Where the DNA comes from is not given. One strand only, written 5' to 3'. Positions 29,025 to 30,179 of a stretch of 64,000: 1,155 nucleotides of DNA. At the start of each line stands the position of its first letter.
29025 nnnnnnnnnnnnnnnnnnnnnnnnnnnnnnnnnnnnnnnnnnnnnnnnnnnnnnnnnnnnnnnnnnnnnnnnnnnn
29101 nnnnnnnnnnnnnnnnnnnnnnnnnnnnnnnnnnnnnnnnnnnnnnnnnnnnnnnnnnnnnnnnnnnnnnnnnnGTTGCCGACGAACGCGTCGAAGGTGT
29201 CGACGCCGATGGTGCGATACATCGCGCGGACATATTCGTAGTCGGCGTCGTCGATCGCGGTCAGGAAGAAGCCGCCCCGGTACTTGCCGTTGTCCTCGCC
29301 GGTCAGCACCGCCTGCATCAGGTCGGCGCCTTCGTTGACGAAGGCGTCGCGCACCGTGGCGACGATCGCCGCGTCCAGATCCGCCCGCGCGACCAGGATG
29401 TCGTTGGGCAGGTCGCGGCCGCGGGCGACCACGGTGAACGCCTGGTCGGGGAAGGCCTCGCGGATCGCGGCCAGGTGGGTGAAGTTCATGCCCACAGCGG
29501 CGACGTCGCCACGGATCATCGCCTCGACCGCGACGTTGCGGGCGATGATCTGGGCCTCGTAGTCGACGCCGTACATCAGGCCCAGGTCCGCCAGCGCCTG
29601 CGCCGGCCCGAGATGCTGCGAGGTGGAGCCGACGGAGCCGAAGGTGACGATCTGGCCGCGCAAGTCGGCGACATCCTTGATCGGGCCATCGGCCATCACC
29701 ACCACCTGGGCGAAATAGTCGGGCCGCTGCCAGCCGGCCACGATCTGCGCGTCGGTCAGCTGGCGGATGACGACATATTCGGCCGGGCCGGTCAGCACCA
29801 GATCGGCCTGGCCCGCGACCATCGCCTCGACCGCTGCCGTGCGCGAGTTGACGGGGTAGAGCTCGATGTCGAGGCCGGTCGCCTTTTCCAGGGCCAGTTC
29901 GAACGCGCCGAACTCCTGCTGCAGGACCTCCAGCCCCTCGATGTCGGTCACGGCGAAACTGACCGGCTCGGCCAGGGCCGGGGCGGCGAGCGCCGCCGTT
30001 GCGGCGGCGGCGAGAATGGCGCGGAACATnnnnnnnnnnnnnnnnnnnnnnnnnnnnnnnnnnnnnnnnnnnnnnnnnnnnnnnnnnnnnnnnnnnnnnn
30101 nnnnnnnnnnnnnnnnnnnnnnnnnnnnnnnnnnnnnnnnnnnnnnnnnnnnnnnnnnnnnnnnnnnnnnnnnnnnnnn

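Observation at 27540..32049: phnDCE transporter with phnM and a GntR regulator but without the C-P lyase core genes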

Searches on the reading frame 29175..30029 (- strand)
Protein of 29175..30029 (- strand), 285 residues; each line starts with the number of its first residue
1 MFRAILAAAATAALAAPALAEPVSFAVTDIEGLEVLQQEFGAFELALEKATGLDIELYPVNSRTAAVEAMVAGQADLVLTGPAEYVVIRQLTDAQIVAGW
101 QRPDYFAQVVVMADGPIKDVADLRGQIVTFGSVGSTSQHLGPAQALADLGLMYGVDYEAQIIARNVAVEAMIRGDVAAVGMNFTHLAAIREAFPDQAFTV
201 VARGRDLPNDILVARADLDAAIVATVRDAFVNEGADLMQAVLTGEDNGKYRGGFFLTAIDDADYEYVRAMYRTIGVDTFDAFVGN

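Call 5: search_protein_families(library=ncbifam, proteins=[window:29175-30029:-], max_evalue=0.00001)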
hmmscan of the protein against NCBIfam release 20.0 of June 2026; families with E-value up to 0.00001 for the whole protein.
seq(285 aa): 5 families
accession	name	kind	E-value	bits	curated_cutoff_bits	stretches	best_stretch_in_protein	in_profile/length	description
TIGR01098.1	3A0109s03R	subfamily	1.6e-24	86.8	112.05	1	9-232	20-252/253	phosphate/phosphite/phosphonate ABC transporter substrate-binding protein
TIGR03431.1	PhnD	equivalog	5.8e-19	68.6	261.1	1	4-272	5-284/288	phosphonate ABC transporter substrate-binding protein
TIGR04553.1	ABC_peri_selen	hypoth_equivalog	2e-14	53.6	250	1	34-275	13-263/266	putative selenate ABC transporter substrate-binding protein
TIGR01728.1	SsuA_fam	subfamily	8.3e-12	44.9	163.5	1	35-191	15-166/290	aliphatic sulfonate ABC transporter substrate-binding protein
TIGR02122.1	TRAP_TAXI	subfamily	2.4e-06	26.6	84.35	1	103-193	119-209/320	TAXI family TRAP transporter solute-binding subunit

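Call 6: search_protein_families(library=pfam, proteins=[window:29175-30029:-], max_evalue=0.00001)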
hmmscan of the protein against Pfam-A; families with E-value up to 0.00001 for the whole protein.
seq(285 aa): 2 families
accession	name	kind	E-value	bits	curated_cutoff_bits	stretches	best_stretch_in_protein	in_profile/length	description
PF12974.12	Phosphonate-bd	-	2.3e-33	116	27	1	26-240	2-224/242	ABC transporter, phosphonate, periplasmic substrate-binding protein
PF09084.16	NMT1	-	1.2e-06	29.1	20.5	1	49-217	17-186/216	NMT1/THI5 like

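Call 37: search_solved_structures(query=window:29175-30029:-, max_evalue=0.01, show_alignments=3)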
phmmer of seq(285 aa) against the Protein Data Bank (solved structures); distinct sequences matched with E-value up to 0.01: 11.
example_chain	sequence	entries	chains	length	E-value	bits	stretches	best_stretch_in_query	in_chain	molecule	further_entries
5jvb_A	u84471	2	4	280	2e-15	60.3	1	30-268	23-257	Phosphonate ABC transporter, periplasmic phosphonate-binding protein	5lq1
5o2j_A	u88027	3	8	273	7.4e-15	58.5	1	48-277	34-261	Probable phosphite transport system-binding protein PtxB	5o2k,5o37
5lv1_A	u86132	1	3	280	1.2e-10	44.7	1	28-278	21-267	PtxB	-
9lf9_A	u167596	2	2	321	1e-06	31.7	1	23-164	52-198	Phosphonate ABC transporter, periplasmic phosphonate-binding protein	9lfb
5me4_A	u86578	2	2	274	3.1e-05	26.9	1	48-249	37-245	Probable phosphite transport system-binding protein HtxB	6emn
6ghq_A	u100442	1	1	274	0.00015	24.7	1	48-249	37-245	Probable phosphite transport system-binding protein HtxB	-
3p7i_A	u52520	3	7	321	0.00015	24.7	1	22-236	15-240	PhnD, subunit of alkylphosphonate ABC transporter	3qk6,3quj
2x26_A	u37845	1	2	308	0.00019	24.3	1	66-163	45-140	PERIPLASMIC ALIPHATIC SULPHONATES-BINDING PROTEIN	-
3s4u_A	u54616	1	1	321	0.00021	24.2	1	22-236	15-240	PhnD, subunit of alkylphosphonate ABC transporter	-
6ght_A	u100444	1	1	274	0.00039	23.3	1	48-249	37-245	Probable phosphite transport system-binding protein HtxB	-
7s6g_A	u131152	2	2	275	0.0032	20.3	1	36-151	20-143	Phosphonate ABC type transporter/ substrate binding component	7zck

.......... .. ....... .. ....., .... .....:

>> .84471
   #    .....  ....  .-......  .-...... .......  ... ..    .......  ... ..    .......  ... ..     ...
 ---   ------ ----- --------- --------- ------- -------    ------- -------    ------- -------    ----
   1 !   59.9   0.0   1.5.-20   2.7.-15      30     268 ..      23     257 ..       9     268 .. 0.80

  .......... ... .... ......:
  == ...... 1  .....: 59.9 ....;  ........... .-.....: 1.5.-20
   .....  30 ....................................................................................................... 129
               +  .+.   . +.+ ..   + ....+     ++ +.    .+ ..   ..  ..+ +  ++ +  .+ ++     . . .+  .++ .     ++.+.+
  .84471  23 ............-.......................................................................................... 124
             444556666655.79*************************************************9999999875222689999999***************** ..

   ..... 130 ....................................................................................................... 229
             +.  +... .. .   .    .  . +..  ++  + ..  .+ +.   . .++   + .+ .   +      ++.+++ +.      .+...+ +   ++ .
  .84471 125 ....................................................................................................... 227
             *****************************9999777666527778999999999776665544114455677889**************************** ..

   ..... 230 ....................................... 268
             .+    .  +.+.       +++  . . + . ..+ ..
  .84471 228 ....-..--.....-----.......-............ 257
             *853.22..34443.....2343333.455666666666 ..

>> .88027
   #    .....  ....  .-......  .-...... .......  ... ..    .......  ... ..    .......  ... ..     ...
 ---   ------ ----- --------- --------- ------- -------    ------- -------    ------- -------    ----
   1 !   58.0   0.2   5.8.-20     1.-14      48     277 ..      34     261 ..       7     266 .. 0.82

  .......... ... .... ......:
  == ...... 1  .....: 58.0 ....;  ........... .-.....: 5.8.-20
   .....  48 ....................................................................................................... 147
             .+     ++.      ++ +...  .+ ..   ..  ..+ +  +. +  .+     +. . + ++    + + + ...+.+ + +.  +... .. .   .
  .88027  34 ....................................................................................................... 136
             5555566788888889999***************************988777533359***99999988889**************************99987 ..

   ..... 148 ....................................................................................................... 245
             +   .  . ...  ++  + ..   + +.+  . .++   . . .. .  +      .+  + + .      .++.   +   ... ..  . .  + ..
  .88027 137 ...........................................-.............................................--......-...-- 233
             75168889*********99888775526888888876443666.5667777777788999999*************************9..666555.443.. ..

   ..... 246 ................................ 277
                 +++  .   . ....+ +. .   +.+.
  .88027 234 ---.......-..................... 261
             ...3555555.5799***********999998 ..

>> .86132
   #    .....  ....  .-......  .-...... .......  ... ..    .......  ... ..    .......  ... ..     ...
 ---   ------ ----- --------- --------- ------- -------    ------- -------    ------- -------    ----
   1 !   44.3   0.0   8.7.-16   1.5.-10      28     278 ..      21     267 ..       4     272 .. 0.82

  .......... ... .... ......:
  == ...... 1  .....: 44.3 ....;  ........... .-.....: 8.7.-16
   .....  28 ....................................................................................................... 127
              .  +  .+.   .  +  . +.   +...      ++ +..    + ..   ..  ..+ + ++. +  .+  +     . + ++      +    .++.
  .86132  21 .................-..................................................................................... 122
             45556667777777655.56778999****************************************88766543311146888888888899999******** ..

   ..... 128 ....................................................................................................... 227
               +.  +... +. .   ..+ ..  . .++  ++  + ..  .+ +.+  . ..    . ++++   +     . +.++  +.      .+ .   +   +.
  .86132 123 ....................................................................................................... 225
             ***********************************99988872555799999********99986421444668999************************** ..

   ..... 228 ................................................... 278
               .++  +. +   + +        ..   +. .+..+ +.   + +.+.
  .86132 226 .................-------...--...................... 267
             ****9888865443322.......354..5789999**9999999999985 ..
